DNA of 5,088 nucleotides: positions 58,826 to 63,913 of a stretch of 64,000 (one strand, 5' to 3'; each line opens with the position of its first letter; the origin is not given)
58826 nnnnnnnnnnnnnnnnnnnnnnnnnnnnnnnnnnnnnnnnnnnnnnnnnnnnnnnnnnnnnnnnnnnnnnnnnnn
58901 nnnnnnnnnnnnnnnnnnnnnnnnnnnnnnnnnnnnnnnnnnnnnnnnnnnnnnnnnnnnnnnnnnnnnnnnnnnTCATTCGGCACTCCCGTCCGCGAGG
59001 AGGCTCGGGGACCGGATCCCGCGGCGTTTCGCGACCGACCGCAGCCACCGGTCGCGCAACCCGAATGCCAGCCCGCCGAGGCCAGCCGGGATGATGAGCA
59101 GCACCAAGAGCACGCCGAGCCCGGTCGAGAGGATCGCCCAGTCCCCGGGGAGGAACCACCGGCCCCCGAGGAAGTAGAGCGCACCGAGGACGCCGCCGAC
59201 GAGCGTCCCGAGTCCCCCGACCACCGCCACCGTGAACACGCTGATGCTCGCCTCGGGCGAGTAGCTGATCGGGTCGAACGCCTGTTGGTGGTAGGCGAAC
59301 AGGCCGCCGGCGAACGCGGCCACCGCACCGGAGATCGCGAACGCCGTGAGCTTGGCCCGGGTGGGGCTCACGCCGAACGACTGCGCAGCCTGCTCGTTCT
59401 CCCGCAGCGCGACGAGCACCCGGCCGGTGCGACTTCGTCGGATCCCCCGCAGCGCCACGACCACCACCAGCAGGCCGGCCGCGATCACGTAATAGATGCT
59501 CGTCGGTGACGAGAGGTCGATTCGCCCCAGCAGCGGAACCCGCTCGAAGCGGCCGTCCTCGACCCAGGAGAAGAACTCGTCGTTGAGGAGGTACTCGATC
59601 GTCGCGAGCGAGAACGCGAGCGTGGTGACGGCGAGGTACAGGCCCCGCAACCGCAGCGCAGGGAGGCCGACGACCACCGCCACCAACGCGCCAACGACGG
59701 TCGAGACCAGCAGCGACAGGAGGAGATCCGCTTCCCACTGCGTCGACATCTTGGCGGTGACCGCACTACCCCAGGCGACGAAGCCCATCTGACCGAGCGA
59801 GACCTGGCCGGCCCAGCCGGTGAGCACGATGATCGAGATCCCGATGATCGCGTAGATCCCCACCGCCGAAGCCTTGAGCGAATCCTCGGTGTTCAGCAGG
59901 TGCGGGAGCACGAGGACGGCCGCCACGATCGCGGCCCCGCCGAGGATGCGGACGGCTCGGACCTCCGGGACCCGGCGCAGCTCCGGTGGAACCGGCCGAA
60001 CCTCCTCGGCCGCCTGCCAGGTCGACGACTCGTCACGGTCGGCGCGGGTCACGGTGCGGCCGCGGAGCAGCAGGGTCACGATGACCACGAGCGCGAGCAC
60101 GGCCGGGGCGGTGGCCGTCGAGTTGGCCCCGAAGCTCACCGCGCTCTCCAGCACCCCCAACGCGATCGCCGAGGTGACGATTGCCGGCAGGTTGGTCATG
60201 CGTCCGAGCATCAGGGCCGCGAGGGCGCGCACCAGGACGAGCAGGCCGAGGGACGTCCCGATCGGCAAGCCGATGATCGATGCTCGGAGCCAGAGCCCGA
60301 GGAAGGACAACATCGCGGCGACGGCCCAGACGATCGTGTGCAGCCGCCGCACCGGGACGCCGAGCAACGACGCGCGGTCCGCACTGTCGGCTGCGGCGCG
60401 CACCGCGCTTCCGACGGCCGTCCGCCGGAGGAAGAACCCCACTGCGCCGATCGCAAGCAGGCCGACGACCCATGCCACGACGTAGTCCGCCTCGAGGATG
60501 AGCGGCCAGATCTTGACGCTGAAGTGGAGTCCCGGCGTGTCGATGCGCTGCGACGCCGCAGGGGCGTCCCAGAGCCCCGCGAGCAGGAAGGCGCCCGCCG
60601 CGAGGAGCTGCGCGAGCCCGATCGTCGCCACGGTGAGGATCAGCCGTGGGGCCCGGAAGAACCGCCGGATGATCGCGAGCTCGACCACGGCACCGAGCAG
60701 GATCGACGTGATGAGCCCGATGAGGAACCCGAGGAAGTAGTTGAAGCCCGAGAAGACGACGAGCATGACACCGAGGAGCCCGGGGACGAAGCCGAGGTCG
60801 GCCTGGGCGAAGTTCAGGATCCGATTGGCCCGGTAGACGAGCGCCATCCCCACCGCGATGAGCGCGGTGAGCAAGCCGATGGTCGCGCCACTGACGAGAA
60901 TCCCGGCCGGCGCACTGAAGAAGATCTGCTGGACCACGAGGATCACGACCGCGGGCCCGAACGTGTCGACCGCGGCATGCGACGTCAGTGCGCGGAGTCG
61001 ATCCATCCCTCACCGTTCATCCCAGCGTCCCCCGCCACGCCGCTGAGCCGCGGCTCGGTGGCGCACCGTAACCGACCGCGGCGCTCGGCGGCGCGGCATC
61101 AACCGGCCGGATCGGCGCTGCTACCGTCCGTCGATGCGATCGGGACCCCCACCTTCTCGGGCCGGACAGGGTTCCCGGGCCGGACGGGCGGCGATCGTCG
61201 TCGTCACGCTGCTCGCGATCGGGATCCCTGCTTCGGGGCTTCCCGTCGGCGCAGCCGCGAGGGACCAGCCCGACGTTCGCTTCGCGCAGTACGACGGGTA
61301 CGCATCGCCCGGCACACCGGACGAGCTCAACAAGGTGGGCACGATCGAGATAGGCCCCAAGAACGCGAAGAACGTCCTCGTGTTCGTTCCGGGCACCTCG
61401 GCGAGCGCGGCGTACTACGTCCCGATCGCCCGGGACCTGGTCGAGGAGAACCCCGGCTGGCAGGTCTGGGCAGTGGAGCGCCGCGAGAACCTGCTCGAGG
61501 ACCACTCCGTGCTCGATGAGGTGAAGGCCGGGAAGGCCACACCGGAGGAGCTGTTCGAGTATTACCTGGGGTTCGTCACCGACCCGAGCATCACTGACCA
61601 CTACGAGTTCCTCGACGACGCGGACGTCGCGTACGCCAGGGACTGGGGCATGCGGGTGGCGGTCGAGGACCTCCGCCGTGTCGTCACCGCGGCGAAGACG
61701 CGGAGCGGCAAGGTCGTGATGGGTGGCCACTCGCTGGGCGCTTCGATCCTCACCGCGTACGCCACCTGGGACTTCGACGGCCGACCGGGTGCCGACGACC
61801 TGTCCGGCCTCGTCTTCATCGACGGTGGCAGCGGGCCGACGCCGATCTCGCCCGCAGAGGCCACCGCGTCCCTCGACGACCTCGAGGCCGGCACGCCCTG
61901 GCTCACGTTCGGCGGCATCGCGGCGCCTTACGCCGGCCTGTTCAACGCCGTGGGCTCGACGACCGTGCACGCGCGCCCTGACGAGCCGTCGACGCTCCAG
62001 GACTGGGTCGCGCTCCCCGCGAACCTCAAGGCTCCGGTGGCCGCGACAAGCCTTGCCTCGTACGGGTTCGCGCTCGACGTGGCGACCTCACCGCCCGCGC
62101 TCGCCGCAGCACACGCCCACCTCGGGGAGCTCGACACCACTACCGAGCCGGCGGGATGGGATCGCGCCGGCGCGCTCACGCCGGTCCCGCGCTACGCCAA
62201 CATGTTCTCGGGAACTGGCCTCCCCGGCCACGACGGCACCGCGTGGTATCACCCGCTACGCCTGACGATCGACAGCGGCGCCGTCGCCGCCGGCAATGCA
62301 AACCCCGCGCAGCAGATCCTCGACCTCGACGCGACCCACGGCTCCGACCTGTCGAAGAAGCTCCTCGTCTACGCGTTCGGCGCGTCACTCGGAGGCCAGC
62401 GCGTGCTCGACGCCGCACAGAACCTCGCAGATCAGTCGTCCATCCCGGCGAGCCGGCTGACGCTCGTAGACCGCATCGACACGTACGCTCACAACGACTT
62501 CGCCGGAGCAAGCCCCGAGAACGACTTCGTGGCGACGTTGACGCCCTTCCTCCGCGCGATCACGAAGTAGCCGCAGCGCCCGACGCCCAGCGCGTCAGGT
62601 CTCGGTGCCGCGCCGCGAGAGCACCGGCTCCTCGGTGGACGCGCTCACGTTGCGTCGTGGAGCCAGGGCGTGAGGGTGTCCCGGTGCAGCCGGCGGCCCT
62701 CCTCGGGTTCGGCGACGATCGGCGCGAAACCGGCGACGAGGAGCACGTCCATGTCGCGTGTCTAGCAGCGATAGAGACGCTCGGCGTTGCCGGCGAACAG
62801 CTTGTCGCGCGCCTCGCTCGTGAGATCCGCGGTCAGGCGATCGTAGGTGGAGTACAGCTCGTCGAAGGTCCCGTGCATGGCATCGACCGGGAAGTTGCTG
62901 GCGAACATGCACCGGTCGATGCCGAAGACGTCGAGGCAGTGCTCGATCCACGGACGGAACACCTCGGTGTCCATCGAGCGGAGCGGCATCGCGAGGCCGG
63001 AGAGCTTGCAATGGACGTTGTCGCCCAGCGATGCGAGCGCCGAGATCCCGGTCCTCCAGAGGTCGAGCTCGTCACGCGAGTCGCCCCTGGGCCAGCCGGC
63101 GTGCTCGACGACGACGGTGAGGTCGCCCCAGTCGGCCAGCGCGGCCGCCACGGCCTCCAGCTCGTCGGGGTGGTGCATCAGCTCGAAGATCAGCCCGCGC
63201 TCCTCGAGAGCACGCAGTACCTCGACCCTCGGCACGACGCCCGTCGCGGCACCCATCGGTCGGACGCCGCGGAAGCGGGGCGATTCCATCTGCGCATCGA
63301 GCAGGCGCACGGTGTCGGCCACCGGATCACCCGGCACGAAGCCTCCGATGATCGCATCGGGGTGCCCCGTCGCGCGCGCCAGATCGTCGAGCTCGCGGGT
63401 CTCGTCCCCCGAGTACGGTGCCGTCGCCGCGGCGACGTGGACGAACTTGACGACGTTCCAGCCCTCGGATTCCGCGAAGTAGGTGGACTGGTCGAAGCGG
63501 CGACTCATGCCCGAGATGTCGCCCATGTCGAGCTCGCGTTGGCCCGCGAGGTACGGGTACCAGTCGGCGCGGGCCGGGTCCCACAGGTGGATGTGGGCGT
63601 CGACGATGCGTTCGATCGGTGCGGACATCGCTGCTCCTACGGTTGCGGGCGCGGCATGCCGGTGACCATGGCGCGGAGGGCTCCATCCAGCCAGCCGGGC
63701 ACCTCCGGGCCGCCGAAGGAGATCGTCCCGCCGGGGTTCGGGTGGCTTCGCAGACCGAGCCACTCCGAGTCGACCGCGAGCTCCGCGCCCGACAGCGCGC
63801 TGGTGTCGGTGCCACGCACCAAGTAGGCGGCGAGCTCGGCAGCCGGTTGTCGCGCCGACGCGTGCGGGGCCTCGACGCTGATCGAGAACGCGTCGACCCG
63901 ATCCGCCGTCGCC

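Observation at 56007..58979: Single polypeptide fusing an MFS-type 12-TM domain to both Liv ATPases (LivF-like then LivG-like)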

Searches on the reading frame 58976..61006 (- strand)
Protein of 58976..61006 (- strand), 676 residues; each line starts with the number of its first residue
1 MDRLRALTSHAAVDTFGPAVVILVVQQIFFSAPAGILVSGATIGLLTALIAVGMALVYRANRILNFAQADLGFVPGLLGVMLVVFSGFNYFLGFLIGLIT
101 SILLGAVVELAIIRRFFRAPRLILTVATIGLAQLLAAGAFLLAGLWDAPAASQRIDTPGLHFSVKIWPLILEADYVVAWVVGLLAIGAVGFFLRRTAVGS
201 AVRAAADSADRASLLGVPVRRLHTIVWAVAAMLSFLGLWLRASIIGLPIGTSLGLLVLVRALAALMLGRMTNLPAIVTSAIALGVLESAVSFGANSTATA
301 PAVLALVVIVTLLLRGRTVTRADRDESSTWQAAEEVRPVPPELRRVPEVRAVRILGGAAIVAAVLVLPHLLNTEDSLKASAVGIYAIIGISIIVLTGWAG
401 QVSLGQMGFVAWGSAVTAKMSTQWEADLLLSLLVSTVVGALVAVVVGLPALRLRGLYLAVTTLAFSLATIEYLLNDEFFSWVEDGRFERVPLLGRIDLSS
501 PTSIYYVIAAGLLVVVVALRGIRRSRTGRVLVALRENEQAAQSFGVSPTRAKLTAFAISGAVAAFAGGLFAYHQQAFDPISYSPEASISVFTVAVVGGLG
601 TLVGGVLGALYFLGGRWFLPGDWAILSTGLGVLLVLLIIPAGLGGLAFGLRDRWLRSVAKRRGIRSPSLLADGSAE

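Call 5: search_protein_families(library=pfam, proteins=[window:58976-61006:-], max_evalue=0.1)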
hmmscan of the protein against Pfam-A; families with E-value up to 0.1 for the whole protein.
window:58976-61006:- (676 aa): 1 family
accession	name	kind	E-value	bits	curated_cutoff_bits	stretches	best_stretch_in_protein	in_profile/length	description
PF02653.21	BPD_transp_2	-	3.1e-53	181.1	26.8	2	381-612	8-239/269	Branched-chain amino acid transport system / permease component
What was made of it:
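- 58976..61006 (-): Fused LivH-LivM permease, 676 aa. This supplies the two TMDs of the ABC importer. Two BPD_transp_2 stretches at 181 bits (call 5).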

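Call 6: search_protein_families(library=ncbifam, proteins=[window:58976-61006:-], max_evalue=0.1)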
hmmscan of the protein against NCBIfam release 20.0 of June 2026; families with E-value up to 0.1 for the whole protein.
window:58976-61006:- (676 aa): 11 families
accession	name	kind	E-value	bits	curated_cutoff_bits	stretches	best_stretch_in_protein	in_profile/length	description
NF008450.0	PRK11301.1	subfamily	9.1e-26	91.2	366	2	505-630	264-392/418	high-affinity branched-chain amino acid ABC transporter permease LivM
TIGR03408.1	urea_trans_UrtC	equivalog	1.3e-23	84.2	296.2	1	426-646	86-313/313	urea ABC transporter permease subunit UrtC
TIGR03409.1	urea_trans_UrtB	equivalog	3.6e-18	66.2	250.3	2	37-313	4-279/291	urea ABC transporter permease subunit UrtB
TIGR03727.1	urea_t_UrtC_arc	equivalog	1.3e-16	60.5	575.55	1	360-644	35-338/369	urea ABC transporter, permease protein UrtC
NF008011.0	PRK10740.1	equivalog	2.3e-16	60.3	379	2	37-317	12-298/308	high-affinity branched-chain amino acid ABC transporter permease LivH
NF008441.0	PRK11285.1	equivalog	1.9e-07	30.5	378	1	359-606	39-278/333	L-arabinose ABC transporter permease AraH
NF008630.0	PRK11618.1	equivalog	3.3e-07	29.9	363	1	384-609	47-273/331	galactofuranose ABC transporter, permease protein YjfF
TIGR03622.1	urea_t_UrtB_arc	equivalog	3.8e-07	29.7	374.25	2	47-312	14-270/284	urea ABC transporter, permease protein UrtB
NF011961.0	PRK15432.1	equivalog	5e-07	29.3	388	1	384-612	48-272/344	autoinducer 2 ABC transporter permease LsrC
NF007067.0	PRK09512.1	equivalog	2e-05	24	398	1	377-611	50-284/321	ribose ABC transporter permease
NF040906.3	GguB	equivalog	2.3e-05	23.8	450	1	512-610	231-335/375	multiple monosaccharide ABC transporter permease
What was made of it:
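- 58976..61006 (-): NCBIfam matches LivH/UrtB in the N-terminal half and LivM/UrtC in the C-terminal half (call 6).
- On Urea ABC transporter UrtABCDE: UrtC scores 84, below 296 (call 6).
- Checked: That gene carries two BPD_transp_2 stretches, so it is a fused LivH-LivM (calls 5, 6).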

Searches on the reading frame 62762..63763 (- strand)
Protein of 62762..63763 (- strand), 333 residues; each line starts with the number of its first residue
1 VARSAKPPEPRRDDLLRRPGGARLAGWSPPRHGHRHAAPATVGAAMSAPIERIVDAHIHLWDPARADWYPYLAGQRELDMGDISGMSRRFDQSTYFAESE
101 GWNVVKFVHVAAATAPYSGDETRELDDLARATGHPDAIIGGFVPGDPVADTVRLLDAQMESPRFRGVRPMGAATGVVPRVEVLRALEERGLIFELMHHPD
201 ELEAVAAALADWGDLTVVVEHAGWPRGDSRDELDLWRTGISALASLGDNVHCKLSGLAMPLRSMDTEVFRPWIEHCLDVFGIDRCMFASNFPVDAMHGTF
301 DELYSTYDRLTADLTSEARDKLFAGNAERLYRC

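Call 7: search_protein_families(library=pfam, proteins=[window:62762-63763:-], max_evalue=0.001)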
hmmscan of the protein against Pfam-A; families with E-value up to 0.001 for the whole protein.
window:62762-63763:- (333 aa): 1 family
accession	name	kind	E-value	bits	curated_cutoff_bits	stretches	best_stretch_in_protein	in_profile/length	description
PF04909.20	Amidohydro_2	-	4.9e-35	122.1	26.4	1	54-332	1-288/289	Amidohydrolase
